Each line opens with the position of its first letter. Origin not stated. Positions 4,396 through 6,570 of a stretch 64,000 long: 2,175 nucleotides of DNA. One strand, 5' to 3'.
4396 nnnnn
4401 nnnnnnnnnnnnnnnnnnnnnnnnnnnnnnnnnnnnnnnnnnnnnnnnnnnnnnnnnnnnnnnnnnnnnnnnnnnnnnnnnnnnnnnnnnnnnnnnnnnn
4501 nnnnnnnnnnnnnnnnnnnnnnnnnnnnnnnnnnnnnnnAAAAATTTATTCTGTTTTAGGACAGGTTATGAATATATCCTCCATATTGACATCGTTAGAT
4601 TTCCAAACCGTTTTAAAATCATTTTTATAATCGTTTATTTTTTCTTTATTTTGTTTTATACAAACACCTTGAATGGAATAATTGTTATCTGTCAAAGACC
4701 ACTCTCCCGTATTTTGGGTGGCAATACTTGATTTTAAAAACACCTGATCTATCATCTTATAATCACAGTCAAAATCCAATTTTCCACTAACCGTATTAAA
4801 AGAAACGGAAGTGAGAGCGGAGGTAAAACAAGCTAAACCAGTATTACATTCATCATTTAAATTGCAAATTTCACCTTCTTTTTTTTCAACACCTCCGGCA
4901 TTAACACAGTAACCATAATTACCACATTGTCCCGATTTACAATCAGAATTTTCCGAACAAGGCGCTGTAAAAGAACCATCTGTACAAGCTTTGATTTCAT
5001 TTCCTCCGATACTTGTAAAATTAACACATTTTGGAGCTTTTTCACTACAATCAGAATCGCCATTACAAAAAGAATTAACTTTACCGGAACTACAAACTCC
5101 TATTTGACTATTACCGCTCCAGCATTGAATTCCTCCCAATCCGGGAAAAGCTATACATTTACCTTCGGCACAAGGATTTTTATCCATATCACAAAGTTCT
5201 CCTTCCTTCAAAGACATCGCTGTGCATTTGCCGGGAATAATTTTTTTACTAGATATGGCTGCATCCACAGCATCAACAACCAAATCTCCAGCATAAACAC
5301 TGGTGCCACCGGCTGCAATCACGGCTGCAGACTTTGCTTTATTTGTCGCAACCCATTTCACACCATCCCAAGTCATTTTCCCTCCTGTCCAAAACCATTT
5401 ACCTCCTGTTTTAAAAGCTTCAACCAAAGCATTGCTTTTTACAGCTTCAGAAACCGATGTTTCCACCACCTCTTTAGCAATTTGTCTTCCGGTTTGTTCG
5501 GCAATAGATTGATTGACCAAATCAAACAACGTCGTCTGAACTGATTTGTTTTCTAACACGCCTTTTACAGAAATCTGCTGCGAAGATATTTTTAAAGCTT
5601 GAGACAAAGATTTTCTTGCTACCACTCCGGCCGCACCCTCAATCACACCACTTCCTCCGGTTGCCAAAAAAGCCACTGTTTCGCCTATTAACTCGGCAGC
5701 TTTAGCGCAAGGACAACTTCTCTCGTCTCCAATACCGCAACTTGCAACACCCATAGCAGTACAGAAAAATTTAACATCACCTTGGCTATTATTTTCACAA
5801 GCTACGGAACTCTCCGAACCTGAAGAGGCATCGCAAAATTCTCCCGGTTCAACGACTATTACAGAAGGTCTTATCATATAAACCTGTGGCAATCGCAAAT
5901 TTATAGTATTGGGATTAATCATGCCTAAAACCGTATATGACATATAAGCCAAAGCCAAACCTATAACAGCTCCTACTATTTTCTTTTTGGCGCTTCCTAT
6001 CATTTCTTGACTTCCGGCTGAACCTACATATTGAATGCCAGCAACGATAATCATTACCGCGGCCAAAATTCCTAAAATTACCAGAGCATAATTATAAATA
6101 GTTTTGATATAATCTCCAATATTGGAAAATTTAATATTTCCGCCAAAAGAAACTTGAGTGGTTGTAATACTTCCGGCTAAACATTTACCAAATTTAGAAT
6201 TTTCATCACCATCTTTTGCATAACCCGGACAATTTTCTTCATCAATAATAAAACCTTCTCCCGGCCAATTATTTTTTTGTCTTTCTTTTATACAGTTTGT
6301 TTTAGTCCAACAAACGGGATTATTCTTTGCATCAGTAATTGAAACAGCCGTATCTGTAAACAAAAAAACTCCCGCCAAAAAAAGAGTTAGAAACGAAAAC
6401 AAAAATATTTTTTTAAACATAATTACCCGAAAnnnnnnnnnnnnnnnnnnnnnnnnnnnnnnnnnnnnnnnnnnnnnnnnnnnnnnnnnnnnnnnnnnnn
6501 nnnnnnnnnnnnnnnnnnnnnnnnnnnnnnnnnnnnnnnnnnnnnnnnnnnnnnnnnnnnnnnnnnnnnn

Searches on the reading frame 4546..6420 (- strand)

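Call 58: search_protein_families(library=pfam, proteins=[window:4546-6420:-], max_evalue=0.00001)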
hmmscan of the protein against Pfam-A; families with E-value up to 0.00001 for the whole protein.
window:4546-6420:- (624 aa): 1 family
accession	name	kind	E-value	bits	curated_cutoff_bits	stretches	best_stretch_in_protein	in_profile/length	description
PF18895.5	T4SS_pilin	-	1.6e-07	31.7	26.6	1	101-166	5-69/71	Type IV secretion system pilin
